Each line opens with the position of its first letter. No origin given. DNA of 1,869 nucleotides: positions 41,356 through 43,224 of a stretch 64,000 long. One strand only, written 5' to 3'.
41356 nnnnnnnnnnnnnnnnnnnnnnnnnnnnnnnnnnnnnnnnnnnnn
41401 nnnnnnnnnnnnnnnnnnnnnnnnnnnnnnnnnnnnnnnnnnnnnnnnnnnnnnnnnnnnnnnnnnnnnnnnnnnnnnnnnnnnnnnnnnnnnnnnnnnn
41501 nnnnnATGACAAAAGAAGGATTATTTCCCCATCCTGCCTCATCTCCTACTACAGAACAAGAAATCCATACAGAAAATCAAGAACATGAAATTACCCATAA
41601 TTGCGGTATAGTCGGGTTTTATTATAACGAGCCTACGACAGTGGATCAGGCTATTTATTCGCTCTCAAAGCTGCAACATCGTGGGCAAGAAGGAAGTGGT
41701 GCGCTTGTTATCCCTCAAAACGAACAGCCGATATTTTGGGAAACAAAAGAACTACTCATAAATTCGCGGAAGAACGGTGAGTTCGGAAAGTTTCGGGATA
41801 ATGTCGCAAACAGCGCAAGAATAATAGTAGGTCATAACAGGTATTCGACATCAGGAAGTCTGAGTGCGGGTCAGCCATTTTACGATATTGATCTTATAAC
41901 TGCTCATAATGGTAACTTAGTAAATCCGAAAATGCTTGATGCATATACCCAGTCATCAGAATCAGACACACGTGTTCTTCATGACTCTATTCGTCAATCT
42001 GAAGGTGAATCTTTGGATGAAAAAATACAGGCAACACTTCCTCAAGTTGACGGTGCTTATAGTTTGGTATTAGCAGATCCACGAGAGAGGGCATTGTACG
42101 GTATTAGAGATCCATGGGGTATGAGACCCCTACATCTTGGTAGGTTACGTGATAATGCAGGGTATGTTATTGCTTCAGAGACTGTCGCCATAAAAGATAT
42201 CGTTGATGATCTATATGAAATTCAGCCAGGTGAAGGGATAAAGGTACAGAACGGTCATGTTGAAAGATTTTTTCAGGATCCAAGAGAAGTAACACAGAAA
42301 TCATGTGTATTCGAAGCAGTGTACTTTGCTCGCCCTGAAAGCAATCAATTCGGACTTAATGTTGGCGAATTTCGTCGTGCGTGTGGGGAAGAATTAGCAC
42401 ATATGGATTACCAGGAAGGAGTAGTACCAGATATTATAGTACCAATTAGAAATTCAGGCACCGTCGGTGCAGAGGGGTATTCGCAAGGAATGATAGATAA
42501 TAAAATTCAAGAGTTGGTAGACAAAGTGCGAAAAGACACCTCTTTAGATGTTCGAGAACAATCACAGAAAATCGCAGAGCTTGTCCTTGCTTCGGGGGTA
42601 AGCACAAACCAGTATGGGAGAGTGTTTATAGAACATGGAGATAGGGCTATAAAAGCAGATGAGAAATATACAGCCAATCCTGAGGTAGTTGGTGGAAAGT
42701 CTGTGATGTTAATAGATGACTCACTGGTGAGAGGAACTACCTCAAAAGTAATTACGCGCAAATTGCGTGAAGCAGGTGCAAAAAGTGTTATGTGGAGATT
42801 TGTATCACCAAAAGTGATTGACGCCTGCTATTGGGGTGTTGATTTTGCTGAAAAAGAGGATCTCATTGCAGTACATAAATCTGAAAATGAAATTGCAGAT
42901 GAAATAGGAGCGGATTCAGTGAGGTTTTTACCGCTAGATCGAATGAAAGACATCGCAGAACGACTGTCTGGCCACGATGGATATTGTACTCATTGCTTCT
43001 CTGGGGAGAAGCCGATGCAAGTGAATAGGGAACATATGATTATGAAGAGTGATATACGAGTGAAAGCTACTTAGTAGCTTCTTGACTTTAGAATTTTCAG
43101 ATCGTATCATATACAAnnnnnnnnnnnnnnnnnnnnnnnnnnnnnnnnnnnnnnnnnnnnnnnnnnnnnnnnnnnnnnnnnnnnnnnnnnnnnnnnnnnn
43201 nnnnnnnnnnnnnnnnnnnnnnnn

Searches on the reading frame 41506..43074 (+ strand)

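Call 46: search_protein_families(library=pfam, proteins=[window:41506-43074:+], max_evalue=0.001)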
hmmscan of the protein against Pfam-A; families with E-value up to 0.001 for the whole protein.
window:41506-43074:+ (522 aa): 3 families
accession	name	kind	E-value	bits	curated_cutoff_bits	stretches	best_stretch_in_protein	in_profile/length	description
PF13537.11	GATase_7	-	6.4e-13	49.2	25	1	110-230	1-122/123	Glutamine amidotransferase domain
PF13522.11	GATase_6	-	1.2e-11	45.1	27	1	102-225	8-130/130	Glutamine amidotransferase domain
PF00156.33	Pribosyltran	-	0.00022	21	26.3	1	307-428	29-118/158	Phosphoribosyl transferase domain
